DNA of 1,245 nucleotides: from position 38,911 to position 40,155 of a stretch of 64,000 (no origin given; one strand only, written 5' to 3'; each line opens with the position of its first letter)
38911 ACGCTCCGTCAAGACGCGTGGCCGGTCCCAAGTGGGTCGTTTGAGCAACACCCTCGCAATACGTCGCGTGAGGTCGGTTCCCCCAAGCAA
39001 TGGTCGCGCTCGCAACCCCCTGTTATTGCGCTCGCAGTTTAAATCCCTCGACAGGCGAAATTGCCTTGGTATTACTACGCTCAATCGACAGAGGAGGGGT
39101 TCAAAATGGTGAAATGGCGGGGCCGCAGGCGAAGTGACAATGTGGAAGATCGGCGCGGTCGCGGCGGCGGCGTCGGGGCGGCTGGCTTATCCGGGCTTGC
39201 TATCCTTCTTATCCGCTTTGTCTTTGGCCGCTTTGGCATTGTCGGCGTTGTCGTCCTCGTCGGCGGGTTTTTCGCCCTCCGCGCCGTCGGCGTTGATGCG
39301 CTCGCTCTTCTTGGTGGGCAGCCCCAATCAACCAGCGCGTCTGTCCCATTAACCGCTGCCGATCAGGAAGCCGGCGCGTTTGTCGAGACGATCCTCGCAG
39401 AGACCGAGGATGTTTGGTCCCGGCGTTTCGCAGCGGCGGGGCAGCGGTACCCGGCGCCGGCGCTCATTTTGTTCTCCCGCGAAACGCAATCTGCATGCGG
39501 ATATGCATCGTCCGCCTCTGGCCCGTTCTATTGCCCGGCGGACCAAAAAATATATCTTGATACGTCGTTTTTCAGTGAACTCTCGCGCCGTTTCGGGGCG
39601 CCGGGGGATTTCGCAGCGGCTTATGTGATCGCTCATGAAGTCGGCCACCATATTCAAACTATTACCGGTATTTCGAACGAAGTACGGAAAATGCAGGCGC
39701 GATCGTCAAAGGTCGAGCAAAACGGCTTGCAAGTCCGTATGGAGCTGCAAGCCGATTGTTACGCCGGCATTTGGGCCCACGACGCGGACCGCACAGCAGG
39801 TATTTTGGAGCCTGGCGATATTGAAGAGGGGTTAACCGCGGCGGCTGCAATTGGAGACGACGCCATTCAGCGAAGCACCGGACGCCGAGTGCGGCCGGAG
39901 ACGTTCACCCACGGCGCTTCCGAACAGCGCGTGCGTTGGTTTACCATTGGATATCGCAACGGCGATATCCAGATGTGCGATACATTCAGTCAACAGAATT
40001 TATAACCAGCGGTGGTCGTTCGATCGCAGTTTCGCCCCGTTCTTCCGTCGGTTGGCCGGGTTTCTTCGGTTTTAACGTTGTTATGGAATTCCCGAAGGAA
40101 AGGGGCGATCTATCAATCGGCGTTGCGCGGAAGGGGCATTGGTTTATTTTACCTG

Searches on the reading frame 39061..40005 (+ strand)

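Call 64: search_protein_families(library=pfam, proteins=[window:39061-40005:+], max_evalue=0.00001)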
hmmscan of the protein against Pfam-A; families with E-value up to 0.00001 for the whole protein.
window:39061-40005:+ (314 aa): 1 family
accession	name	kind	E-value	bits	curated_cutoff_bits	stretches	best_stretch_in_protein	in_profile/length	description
PF04228.19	Zn_peptidase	-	2.4e-106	355.9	23.2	1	18-309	2-290/290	Putative neutral zinc metallopeptidase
